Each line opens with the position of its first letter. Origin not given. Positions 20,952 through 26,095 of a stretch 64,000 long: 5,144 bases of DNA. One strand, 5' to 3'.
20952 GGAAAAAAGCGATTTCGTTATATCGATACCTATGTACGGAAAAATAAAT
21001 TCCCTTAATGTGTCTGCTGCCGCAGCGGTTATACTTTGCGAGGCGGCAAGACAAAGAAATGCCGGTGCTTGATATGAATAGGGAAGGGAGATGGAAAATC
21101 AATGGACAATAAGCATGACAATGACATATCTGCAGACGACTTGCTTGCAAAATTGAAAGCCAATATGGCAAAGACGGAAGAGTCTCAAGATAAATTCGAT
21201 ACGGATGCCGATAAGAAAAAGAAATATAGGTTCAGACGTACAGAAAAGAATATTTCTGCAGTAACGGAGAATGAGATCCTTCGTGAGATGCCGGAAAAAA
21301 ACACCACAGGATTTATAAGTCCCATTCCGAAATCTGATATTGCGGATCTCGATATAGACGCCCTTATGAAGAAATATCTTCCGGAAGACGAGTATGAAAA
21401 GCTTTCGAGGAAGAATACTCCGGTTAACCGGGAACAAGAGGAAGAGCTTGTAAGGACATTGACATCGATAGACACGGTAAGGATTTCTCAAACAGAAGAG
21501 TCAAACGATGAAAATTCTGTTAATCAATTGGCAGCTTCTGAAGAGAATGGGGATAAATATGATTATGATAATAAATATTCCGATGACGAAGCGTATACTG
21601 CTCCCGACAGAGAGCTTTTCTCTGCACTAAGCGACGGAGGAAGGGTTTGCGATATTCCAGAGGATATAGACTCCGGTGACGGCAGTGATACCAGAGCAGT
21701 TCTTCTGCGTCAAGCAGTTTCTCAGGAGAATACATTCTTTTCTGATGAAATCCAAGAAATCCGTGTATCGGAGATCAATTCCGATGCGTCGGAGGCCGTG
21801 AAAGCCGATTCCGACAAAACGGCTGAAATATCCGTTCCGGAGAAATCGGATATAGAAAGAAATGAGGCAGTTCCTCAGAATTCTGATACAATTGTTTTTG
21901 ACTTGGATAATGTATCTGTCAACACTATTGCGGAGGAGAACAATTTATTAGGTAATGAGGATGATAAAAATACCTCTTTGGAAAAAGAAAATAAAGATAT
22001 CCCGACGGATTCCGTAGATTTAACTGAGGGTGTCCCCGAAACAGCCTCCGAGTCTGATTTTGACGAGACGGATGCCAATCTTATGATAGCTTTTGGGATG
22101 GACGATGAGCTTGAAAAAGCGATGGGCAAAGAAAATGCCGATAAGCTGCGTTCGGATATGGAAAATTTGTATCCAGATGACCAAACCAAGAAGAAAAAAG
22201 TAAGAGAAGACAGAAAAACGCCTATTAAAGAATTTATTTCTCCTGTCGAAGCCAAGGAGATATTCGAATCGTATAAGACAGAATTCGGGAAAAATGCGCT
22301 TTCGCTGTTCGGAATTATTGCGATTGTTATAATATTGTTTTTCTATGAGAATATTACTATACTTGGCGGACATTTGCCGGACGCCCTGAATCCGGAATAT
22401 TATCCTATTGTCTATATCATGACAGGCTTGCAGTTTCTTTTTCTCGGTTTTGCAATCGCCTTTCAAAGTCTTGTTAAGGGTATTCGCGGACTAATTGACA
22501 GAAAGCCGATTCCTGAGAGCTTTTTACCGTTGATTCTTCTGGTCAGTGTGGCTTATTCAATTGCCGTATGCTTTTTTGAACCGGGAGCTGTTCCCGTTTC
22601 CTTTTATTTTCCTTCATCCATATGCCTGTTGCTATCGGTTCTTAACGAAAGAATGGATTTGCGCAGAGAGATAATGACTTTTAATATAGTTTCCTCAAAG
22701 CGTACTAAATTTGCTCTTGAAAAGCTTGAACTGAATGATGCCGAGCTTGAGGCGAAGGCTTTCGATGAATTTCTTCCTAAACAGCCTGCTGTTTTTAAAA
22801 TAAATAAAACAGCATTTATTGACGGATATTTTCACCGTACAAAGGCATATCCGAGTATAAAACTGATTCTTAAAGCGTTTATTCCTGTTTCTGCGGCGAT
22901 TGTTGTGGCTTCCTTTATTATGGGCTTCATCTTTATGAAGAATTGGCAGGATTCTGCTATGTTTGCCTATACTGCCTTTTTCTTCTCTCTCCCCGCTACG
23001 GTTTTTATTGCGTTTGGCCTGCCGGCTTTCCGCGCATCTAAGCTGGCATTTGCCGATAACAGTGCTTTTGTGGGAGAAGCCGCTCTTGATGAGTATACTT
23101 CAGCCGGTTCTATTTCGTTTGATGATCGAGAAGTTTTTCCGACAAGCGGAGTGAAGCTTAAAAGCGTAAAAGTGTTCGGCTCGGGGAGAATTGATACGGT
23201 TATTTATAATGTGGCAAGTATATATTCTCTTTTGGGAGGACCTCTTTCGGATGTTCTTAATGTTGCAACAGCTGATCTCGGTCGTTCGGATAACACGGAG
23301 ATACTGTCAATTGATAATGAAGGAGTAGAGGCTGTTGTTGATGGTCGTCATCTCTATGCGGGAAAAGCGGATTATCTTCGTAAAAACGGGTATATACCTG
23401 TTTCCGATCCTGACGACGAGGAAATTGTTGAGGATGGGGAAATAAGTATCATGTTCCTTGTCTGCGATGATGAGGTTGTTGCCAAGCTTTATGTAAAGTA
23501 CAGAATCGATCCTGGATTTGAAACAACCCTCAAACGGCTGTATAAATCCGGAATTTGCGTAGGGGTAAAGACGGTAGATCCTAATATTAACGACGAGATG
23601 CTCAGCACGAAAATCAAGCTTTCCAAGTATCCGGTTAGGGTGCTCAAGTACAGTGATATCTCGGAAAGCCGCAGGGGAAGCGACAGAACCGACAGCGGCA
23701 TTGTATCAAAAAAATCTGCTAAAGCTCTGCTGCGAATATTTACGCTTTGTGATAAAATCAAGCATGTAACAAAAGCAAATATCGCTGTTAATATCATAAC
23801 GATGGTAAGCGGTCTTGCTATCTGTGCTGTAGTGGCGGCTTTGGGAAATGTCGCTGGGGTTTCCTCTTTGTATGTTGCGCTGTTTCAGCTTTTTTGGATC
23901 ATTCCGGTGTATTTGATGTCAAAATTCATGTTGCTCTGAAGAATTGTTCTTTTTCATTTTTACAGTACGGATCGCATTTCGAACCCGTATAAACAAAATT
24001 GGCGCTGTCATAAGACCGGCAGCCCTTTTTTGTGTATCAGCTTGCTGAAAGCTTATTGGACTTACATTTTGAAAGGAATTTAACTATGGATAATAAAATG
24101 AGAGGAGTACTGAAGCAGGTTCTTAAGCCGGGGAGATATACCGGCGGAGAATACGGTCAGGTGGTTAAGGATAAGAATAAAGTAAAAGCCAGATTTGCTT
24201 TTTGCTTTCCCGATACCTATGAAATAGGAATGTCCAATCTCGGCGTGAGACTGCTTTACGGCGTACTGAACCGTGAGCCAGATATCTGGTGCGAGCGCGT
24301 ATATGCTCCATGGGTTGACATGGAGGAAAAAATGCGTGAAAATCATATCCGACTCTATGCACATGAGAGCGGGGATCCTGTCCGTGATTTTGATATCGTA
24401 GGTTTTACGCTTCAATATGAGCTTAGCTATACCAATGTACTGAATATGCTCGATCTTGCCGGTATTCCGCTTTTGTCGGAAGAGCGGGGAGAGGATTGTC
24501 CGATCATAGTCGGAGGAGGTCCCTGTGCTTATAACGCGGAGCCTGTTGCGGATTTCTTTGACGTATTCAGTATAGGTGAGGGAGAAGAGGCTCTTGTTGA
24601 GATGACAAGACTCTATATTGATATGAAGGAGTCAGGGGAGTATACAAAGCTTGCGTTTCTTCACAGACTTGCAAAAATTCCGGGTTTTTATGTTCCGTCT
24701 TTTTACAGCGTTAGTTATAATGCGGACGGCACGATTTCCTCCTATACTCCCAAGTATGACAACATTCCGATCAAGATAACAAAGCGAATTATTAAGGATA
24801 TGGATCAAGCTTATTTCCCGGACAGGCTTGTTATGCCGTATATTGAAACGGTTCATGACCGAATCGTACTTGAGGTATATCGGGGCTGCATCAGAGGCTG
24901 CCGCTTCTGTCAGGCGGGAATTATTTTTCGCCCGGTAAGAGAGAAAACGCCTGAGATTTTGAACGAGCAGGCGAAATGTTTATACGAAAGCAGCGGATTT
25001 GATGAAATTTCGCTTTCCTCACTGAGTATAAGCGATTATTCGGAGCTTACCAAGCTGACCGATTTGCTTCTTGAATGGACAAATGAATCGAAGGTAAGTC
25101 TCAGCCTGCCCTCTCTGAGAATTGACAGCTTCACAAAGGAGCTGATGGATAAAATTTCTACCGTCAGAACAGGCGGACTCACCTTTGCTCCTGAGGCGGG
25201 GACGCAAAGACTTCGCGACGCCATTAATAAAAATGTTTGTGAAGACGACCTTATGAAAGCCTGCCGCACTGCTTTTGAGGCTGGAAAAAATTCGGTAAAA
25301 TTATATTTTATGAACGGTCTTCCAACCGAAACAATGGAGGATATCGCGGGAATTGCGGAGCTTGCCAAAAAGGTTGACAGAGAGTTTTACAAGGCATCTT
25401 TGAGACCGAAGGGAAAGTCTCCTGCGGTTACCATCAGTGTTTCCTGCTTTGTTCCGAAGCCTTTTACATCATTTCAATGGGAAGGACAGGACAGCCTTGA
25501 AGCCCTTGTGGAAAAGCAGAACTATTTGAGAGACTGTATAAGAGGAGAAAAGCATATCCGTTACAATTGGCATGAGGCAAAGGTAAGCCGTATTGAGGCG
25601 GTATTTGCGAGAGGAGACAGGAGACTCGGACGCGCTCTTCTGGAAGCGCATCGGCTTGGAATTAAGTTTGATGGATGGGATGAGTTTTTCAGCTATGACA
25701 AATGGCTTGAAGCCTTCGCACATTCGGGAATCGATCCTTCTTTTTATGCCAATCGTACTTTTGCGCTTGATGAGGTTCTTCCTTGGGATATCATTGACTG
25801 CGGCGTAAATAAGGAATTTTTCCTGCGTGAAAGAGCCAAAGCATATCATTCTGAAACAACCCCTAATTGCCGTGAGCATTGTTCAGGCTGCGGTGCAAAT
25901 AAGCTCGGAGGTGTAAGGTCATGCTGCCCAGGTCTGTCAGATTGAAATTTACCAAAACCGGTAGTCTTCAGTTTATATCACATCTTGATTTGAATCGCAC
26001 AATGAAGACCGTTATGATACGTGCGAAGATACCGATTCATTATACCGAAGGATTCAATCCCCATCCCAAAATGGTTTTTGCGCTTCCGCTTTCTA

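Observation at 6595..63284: Eleven copies of a ~180 bp palindromic MITE-like repeat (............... termini) in 64 kb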

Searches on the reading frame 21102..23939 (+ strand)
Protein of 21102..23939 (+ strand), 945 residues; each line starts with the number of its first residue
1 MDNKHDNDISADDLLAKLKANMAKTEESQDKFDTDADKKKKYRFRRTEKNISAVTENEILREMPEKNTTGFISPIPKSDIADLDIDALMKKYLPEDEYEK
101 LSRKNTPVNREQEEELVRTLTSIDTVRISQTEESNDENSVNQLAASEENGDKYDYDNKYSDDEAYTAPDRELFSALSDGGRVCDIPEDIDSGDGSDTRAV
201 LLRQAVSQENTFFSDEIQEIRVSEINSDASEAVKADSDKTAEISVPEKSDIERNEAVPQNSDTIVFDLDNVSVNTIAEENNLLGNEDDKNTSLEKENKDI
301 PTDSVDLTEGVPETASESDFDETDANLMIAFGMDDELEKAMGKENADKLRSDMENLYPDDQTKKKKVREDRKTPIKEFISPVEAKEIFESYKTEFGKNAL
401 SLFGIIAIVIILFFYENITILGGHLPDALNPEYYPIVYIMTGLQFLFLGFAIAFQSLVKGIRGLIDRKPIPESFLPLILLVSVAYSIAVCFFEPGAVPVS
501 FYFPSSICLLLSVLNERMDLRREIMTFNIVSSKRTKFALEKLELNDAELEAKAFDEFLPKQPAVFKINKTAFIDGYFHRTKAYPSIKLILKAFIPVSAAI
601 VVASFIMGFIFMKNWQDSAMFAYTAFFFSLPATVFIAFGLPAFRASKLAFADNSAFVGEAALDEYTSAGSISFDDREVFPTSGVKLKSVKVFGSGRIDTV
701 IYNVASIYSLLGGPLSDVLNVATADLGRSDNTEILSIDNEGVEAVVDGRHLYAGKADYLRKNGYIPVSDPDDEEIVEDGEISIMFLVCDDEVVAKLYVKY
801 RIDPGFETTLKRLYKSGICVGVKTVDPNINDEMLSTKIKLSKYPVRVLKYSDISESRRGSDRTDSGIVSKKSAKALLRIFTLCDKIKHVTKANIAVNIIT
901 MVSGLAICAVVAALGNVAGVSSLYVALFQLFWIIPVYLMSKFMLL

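Call 8: search_protein_families(library=ncbifam, proteins=[window:21102-23939:+])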
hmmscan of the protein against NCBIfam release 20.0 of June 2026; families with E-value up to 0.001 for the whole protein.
window:21102-23939:+ (945 aa): 1 family
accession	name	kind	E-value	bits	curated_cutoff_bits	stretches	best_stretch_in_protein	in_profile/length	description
TIGR01525.1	ATPase-IB_hvy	subfamily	5.2e-08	32.2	346.25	1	589-820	169-406/560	heavy metal translocating P-type ATPase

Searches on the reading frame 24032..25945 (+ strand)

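Call 8: search_protein_families(library=ncbifam, proteins=[window:24032-25945:+])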
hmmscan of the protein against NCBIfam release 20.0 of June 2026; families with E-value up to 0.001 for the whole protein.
window:24032-25945:+ (637 aa): 8 families
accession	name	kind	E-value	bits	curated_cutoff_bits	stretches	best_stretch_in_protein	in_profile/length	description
TIGR03960.1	rSAM_fuse_unch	hypoth_equivalog_domain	1.1e-280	932.4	462.3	1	26-627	3-602/605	TIGR03960 family B12-binding radical SAM protein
TIGR04014.1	B12_SAM_MJ_0865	equivalog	5.2e-14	51.9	360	1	278-448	161-336/434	methyl-coenzyme M reductase glutamine C-methyltransferase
TIGR04013.1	B12_SAM_MJ_1487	hypoth_equivalog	7.2e-11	41.5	251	1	268-449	142-334/382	TIGR04013 family B12-binding domain/radical SAM domain-containing protein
TIGR04190.1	B12_SAM_Ta0216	equivalog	9.5e-09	34.4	500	1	268-456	209-402/554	TIGR04190 family B12-binding domain/radical SAM domain protein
TIGR01579.1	MiaB-like-C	equivalog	8.2e-07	28.6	357.05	1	252-448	110-318/416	tRNA (N(6)-L-threonylcarbamoyladenosine(37)-C(2))-methylthiotransferase MtaB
NF050148.1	rSAM_ApyD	equivalog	1.3e-05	23.9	750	1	251-438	173-356/645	RiPP biosynthesis radical SAM protein ApyD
TIGR00089.1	TIGR00089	subfamily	0.00039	19.3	251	1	274-376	137-243/429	MiaB/RimO family radical SAM methylthiotransferase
TIGR04385.1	B12_rSAM_cofa1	equivalog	0.00056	19.2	450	1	272-441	190-357/438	B12 lower ligand biosynthesis radical SAM protein BzaD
